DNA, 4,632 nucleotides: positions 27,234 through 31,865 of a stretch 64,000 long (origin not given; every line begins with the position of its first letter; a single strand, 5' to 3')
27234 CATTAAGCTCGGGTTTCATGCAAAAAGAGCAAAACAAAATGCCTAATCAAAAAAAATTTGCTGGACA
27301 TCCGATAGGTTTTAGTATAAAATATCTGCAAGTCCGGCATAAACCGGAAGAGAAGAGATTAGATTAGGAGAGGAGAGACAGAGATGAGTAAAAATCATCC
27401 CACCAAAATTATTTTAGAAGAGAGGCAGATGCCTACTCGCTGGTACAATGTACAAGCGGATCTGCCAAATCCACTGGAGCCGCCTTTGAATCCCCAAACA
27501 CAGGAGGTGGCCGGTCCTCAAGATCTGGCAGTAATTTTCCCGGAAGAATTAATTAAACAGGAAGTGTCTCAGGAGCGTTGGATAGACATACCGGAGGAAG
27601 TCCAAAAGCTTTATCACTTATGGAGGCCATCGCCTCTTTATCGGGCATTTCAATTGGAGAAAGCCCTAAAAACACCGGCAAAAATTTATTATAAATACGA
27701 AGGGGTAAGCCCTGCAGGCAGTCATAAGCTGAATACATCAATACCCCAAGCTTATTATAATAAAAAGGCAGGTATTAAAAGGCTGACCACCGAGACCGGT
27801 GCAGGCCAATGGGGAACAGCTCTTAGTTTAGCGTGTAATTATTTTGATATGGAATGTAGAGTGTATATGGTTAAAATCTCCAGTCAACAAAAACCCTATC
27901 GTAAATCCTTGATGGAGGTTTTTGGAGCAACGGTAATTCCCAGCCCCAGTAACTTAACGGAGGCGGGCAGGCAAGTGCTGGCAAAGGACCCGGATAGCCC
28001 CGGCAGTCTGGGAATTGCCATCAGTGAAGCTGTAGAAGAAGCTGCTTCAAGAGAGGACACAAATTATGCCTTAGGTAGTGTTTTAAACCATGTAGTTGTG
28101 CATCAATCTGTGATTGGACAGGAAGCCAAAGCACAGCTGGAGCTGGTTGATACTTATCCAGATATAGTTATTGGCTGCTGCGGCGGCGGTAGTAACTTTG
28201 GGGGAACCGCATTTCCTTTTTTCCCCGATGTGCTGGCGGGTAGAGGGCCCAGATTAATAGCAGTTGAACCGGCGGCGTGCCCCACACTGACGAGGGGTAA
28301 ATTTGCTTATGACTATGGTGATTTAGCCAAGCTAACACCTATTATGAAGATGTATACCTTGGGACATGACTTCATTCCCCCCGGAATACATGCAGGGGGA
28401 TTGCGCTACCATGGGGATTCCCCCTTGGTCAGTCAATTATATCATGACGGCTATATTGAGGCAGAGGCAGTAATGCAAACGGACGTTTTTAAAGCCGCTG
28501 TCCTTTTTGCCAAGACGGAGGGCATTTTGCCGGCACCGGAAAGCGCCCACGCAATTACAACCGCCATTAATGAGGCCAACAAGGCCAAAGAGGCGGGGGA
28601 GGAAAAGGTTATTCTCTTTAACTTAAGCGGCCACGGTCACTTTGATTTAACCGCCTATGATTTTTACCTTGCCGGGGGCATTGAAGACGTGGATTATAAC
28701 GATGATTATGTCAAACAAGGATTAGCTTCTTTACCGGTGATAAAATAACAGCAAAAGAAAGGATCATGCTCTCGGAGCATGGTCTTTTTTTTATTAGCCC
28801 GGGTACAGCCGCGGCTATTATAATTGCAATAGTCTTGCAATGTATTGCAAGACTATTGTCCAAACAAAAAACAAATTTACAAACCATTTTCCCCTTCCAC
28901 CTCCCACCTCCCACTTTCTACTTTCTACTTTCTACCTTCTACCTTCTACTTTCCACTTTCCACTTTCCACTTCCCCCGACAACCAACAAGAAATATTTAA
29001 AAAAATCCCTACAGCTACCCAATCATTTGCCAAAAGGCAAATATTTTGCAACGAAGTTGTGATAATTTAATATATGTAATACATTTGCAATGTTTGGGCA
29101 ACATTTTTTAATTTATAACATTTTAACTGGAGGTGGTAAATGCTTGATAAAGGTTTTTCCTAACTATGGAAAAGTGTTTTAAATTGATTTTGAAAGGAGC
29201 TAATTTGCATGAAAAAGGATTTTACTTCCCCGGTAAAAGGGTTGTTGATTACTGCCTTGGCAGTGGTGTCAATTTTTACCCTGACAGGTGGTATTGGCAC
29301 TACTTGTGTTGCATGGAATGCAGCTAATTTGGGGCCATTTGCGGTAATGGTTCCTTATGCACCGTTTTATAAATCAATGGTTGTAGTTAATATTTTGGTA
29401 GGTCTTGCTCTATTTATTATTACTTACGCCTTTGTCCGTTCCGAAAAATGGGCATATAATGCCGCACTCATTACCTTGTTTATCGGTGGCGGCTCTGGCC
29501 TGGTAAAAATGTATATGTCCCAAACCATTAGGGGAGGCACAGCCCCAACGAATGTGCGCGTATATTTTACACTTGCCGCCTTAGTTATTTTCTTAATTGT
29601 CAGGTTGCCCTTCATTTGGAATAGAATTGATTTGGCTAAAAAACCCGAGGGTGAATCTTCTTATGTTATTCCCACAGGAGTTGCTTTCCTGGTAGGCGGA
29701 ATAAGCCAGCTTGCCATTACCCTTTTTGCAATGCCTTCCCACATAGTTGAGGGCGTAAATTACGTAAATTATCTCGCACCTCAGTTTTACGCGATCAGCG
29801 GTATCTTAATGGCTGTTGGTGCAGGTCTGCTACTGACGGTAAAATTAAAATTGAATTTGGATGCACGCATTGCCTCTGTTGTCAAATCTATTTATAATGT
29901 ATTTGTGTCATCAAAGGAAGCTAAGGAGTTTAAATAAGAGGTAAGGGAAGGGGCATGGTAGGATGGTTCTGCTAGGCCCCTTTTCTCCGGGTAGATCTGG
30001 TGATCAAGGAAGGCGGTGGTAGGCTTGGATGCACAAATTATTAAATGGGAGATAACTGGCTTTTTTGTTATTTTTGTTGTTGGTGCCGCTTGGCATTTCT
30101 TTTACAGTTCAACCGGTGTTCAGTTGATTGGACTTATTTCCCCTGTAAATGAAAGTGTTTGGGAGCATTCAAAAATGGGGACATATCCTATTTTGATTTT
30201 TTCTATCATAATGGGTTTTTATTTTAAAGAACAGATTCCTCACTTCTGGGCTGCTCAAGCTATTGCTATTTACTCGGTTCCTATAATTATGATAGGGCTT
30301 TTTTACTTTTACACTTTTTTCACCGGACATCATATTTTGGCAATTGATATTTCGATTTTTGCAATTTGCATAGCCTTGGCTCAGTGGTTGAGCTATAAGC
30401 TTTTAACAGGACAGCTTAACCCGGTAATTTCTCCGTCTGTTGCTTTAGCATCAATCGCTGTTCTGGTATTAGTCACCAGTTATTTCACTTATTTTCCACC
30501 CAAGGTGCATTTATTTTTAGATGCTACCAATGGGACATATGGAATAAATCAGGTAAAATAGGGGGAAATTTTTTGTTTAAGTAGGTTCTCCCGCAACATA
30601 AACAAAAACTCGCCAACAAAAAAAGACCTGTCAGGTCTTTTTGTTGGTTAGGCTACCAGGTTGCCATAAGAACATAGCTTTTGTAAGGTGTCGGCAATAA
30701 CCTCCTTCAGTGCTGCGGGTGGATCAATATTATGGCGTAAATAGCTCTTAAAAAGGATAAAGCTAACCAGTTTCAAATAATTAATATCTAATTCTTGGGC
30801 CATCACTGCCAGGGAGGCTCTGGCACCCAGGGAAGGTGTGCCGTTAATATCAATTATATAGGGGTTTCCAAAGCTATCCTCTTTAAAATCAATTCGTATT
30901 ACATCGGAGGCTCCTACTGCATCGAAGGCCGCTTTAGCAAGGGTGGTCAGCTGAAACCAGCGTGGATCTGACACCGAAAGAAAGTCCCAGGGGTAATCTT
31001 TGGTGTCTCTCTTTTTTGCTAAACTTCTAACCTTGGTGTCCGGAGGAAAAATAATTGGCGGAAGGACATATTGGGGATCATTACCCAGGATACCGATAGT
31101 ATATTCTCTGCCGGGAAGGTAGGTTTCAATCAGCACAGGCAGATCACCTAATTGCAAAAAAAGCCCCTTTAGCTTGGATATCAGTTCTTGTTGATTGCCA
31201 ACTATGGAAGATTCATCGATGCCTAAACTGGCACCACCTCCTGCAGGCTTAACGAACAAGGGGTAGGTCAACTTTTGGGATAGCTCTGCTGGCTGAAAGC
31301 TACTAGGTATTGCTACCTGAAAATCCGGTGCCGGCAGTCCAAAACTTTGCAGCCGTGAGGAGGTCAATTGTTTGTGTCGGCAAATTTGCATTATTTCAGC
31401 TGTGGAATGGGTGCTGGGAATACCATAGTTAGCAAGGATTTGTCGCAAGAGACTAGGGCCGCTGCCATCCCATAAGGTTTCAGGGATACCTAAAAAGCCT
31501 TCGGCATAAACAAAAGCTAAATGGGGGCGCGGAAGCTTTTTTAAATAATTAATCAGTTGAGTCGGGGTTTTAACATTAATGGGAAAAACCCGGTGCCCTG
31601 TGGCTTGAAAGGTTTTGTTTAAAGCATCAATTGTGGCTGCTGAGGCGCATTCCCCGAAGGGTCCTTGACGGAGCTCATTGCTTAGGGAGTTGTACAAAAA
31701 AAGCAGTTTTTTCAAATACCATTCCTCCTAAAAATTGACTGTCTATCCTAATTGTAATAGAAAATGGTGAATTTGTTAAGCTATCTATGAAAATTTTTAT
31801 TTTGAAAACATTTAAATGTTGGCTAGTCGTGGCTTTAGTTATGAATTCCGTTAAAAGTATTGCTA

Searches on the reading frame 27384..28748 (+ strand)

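Call 76: search_protein_families(library=pfam, proteins=[window:27384-28748:+], max_evalue=0.0001)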
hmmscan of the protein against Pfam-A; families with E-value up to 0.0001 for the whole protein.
window:27384-28748:+ (454 aa): 1 family
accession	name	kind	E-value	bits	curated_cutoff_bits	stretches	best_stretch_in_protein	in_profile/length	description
PF00291.31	PALP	-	2.9e-42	145.5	35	1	80-416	5-295/295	Pyridoxal-phosphate dependent enzyme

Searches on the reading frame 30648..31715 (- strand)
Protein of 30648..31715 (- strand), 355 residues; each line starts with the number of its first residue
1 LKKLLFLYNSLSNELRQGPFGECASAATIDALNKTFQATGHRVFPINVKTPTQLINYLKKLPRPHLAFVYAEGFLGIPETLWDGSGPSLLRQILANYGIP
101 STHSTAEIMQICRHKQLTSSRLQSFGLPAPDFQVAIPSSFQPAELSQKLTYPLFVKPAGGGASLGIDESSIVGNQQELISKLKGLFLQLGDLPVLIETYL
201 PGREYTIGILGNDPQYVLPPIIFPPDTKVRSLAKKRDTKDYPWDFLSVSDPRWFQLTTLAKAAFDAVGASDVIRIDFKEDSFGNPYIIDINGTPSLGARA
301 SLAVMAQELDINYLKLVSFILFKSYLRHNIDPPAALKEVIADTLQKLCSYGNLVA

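Call 76: search_protein_families(library=pfam, proteins=[window:30648-31715:-], max_evalue=0.0001)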
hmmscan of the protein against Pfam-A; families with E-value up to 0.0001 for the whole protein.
window:30648-31715:- (355 aa): 1 family
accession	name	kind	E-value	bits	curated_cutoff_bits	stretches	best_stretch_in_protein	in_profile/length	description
PF07478.18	Dala_Dala_lig_C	-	2.1e-23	83.4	24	1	122-320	2-202/204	D-ala D-ala ligase C-terminus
